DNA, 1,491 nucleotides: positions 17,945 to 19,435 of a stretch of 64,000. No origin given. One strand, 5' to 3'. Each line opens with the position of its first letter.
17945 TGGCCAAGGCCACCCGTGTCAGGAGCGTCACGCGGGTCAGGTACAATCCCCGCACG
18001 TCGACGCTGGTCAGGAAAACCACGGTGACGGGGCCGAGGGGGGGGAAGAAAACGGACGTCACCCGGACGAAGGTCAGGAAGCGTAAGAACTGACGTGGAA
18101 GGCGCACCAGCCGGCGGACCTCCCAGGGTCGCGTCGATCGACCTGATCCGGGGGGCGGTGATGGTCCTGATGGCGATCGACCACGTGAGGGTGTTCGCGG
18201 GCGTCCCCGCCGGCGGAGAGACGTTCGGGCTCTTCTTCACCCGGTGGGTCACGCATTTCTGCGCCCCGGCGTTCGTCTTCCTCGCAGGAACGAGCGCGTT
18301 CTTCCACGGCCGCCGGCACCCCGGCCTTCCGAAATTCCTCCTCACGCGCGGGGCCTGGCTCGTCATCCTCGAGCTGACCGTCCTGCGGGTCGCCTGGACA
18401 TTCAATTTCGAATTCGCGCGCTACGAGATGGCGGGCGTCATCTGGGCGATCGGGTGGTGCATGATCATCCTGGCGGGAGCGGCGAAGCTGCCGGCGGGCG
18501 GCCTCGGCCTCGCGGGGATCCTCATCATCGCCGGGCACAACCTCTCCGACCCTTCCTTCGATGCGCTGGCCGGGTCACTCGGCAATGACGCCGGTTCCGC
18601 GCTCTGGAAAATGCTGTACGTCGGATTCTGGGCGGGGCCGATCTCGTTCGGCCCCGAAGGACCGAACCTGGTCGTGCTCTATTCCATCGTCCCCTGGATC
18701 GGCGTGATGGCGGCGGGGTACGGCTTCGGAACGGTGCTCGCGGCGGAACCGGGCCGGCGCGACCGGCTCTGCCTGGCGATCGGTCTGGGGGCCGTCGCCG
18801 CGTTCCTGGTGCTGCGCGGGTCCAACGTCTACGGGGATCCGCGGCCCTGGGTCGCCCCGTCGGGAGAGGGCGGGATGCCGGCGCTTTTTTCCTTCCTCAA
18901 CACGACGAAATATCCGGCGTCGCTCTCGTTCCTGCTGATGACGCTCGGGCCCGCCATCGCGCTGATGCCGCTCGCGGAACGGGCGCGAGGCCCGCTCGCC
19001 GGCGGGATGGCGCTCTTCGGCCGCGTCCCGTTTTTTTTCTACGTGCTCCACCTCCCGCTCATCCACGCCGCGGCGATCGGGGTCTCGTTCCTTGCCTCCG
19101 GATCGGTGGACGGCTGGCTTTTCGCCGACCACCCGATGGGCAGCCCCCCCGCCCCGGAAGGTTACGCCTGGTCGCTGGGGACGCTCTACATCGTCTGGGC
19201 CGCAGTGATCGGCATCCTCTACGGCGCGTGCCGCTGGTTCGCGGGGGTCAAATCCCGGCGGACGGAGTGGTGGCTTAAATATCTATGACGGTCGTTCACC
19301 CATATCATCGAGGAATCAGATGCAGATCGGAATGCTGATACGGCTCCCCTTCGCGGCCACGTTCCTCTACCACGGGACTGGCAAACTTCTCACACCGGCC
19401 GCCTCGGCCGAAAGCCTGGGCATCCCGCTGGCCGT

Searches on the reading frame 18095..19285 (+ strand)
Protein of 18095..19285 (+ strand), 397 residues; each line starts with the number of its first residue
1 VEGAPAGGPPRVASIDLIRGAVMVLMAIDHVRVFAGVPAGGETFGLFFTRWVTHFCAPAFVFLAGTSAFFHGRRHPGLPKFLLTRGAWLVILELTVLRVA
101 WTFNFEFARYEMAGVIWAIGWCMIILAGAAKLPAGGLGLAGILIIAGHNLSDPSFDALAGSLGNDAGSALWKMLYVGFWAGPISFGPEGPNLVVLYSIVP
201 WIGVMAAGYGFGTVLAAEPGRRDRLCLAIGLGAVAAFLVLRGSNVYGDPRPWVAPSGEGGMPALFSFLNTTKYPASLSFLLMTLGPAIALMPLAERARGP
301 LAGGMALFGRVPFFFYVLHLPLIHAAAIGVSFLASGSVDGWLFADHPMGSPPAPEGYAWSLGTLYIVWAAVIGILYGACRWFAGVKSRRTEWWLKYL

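Call 37: search_protein_families(library=pfam, proteins=[window:18095-19285:+], max_evalue=0.001)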
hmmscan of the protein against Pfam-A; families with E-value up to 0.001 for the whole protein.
window:18095-19285:+ (397 aa): 1 family
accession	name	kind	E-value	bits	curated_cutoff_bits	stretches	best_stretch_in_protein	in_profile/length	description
PF07786.18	HGSNAT_cat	-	1.6e-14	54.5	22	1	11-236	1-204/222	Heparan-alpha-glucosaminide N-acetyltransferase, catalytic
